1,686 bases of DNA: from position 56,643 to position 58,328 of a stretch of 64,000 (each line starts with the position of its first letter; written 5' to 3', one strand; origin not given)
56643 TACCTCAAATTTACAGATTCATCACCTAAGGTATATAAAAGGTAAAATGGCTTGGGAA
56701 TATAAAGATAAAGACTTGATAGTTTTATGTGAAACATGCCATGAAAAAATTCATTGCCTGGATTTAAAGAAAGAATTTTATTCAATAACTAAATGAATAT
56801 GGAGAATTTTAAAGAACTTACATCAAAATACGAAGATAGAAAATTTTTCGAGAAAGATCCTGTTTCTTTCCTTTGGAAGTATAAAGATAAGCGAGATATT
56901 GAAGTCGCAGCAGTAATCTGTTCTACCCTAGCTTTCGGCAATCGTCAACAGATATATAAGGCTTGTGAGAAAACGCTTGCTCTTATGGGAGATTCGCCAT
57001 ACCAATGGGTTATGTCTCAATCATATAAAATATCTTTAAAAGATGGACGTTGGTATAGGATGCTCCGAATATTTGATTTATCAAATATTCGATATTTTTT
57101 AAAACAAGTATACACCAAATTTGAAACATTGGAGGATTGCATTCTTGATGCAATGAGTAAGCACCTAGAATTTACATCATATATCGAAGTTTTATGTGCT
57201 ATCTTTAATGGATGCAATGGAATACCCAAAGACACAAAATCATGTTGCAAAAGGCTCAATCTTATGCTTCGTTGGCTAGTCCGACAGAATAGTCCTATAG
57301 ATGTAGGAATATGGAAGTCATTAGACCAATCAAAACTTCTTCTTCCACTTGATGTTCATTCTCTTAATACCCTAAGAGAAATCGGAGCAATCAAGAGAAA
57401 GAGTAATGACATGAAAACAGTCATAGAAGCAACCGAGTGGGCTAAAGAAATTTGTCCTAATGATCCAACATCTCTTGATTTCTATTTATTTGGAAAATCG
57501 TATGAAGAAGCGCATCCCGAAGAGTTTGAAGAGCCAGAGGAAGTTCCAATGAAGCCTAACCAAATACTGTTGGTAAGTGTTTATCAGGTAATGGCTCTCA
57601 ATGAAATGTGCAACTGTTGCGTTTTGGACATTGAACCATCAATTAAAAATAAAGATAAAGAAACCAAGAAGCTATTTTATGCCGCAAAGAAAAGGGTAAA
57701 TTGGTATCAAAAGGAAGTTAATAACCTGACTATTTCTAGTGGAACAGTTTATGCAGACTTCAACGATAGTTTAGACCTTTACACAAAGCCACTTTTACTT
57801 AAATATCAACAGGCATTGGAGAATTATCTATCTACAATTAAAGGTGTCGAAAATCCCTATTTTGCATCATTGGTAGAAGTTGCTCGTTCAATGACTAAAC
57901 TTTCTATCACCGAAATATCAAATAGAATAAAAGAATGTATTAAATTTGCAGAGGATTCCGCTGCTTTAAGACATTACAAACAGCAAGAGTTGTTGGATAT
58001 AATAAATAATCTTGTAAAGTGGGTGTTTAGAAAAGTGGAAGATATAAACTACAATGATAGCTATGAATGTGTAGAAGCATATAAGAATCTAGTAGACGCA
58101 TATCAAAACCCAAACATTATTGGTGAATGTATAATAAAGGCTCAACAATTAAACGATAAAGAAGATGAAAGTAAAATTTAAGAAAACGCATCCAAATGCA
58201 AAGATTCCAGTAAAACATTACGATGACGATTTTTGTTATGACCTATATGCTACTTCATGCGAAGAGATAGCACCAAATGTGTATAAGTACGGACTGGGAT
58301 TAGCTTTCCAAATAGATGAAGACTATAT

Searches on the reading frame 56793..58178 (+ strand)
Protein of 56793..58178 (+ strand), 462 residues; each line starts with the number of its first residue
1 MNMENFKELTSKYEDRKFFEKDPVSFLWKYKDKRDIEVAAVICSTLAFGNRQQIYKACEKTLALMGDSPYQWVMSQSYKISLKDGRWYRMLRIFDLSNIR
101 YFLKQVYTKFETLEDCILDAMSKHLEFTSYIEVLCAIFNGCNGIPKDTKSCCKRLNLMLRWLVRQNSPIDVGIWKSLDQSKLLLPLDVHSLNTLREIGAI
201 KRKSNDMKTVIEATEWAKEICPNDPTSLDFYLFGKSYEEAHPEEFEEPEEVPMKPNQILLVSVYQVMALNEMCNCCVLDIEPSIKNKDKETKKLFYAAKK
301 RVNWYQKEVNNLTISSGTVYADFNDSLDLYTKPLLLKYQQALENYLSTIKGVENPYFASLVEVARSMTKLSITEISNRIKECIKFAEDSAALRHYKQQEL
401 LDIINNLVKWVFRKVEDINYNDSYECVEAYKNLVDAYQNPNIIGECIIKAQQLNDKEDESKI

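Call 52: search_protein_families(library=phrogs, proteins=[window:56793-58178:+], max_evalue=0.00001)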
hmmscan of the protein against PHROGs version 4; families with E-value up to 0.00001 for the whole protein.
window:56793-58178:+ (462 aa): 0 families

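Call 82: search_protein_families(library=pfam, proteins=[window:56793-58178:+], max_evalue=0.001)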
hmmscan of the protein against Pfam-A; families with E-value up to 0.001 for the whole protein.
window:56793-58178:+ (462 aa): 1 family
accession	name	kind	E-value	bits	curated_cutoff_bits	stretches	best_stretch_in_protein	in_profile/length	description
PF09674.15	DUF2400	-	9.8e-59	199.6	25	1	22-234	1-221/225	Protein of unknown function (DUF2400)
